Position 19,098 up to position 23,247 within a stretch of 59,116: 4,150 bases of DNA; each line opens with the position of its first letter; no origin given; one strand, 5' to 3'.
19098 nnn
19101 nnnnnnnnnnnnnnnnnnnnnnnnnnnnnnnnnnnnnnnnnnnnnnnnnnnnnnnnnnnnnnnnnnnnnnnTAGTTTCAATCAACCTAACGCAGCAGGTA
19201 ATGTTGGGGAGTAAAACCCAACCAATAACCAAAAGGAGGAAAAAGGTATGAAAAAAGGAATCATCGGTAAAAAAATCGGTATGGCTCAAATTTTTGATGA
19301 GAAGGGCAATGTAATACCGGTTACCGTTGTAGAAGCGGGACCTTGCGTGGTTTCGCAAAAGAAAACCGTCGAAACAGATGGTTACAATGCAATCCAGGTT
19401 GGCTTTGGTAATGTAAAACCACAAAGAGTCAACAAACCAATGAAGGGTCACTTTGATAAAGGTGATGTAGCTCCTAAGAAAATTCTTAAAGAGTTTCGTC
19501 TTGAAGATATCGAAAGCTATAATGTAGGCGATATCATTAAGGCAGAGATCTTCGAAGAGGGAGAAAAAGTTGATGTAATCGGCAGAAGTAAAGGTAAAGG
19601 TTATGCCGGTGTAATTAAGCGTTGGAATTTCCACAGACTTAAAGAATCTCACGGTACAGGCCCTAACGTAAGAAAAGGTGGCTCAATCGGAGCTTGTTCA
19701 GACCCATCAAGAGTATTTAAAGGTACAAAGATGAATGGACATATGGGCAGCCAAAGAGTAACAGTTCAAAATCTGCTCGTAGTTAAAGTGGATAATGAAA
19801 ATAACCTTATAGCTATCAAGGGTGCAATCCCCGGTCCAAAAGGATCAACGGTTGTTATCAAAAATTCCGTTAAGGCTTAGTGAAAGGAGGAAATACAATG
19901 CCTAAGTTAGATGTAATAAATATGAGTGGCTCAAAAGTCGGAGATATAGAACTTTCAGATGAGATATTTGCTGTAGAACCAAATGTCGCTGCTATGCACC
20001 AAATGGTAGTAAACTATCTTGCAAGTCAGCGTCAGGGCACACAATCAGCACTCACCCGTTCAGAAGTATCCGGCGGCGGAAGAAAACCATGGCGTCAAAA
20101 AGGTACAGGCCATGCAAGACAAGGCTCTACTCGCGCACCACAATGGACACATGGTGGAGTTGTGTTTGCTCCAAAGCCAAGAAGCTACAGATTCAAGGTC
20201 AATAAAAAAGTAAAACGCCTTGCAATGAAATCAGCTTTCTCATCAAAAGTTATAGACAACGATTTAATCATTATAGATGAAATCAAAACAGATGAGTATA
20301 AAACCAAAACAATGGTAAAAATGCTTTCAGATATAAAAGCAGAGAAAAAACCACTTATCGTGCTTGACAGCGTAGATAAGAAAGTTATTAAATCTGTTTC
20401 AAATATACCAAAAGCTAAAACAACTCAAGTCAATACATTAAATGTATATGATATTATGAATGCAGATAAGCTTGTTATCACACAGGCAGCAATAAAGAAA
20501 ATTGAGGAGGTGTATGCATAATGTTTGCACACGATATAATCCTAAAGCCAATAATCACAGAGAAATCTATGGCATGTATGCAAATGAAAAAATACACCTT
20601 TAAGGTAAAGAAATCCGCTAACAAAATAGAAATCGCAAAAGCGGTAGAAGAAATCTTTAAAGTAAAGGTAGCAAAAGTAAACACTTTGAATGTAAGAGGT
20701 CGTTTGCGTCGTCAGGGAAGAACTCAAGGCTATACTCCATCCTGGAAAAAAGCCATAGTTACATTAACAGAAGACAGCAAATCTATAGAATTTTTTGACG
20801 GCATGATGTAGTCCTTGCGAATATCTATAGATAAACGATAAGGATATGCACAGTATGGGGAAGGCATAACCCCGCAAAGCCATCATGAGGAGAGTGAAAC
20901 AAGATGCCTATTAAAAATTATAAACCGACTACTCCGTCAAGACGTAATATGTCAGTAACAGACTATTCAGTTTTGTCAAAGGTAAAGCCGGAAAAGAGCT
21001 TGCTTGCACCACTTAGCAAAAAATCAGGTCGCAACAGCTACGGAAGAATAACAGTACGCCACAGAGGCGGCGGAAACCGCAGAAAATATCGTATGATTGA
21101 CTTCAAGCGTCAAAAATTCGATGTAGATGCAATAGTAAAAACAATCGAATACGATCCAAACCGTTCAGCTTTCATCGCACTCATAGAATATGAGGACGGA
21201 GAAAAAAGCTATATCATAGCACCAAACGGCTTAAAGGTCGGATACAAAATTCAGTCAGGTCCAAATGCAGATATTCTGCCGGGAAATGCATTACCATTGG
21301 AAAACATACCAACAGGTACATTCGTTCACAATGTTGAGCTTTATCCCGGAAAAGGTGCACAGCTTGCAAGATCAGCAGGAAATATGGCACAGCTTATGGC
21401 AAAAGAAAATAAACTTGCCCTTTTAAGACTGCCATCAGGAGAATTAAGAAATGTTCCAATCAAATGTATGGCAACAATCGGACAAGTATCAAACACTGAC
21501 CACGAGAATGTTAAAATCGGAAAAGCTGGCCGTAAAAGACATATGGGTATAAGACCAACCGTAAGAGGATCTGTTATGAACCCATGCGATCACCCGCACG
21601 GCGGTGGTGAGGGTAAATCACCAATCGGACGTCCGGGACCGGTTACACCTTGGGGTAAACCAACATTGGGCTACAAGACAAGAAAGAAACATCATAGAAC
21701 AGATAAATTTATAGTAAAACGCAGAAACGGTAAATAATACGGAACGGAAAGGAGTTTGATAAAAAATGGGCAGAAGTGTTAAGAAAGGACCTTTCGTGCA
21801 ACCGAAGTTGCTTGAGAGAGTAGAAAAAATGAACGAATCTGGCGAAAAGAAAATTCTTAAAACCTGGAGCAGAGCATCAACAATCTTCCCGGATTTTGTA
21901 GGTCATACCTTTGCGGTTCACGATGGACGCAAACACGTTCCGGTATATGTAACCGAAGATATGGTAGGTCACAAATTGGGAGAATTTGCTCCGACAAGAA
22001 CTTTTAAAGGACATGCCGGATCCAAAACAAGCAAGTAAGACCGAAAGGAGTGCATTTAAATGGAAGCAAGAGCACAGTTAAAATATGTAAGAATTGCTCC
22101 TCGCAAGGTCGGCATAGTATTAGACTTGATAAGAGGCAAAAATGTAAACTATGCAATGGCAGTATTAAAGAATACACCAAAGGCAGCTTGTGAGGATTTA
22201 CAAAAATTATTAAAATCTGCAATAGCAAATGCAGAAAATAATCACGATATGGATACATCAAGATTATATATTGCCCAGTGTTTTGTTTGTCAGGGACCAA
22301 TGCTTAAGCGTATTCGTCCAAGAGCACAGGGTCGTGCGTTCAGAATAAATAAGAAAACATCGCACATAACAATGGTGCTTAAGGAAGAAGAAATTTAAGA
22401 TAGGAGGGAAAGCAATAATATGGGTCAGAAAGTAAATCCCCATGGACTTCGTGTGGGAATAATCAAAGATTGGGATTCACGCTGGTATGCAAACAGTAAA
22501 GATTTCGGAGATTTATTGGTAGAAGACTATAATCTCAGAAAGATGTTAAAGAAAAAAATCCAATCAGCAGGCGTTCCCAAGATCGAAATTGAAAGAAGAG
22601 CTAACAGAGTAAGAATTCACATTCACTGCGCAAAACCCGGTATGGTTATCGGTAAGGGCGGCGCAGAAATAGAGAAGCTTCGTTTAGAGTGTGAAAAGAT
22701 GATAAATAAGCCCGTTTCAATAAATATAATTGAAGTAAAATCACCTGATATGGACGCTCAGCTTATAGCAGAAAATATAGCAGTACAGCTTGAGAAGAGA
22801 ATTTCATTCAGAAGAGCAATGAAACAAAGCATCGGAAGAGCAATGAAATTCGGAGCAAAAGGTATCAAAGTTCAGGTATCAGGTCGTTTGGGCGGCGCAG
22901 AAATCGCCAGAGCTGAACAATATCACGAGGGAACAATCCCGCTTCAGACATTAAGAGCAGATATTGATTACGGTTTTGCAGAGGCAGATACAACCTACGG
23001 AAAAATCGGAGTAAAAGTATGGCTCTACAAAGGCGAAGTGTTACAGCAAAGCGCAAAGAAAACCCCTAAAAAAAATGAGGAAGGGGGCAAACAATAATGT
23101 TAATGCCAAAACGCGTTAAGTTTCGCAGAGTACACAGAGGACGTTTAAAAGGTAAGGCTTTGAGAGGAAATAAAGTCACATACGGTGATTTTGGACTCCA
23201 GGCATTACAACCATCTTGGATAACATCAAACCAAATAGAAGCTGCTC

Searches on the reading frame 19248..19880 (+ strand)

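Call 41: search_protein_families(library=pfam, proteins=[window:19248-19880:+], max_evalue=0.00001)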
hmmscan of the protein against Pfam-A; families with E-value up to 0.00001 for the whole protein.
window:19248-19880:+ (210 aa): 1 family
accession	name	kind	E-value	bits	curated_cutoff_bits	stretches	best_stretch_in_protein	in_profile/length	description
PF00297.29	Ribosomal_L3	-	5.2e-19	68.9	22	1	99-183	209-290/369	Ribosomal protein L3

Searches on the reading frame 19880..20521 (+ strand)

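Call 41: search_protein_families(library=pfam, proteins=[window:19880-20521:+], max_evalue=0.00001)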
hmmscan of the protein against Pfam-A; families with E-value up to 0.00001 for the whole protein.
window:19880-20521:+ (213 aa): 2 families
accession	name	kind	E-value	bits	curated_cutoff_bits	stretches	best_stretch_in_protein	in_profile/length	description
PF00573.27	Ribosomal_L4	-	6e-75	251.5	25.8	1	23-210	1-189/190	Ribosomal protein L4/L1 family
PF03266.21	NTPase_1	-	9e-06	26.1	23.9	0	99-188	68-159/168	NTPase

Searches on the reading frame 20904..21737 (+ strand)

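Call 41: search_protein_families(library=pfam, proteins=[window:20904-21737:+], max_evalue=0.00001)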
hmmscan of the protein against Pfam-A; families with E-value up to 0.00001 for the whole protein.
window:20904-21737:+ (277 aa): 2 families
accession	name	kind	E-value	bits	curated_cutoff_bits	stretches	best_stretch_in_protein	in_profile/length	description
PF03947.24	Ribosomal_L2_C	-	1.6e-57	193.5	33.7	1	126-251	2-126/126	Ribosomal Proteins L2, C-terminal domain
PF00181.30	Ribosomal_L2_N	-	9.2e-37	125.4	23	1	42-117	1-76/77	Ribosomal Proteins L2, RNA binding N-terminal domain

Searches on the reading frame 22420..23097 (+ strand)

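Call 41: search_protein_families(library=pfam, proteins=[window:22420-23097:+], max_evalue=0.00001)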
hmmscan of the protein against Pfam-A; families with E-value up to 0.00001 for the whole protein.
window:22420-23097:+ (225 aa): 3 families
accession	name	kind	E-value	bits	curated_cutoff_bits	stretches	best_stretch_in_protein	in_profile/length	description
PF00189.25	Ribosomal_S3_C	-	8.4e-39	132.4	34.1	1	120-202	1-83/83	Ribosomal protein S3, C-terminal domain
PF07650.23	KH_2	-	3.6e-21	75.2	22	1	39-110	2-77/78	KH domain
PF05316.17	VAR1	-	1.9e-07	31.8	33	0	89-202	51-192/195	Mitochondrial ribosomal protein (VAR1)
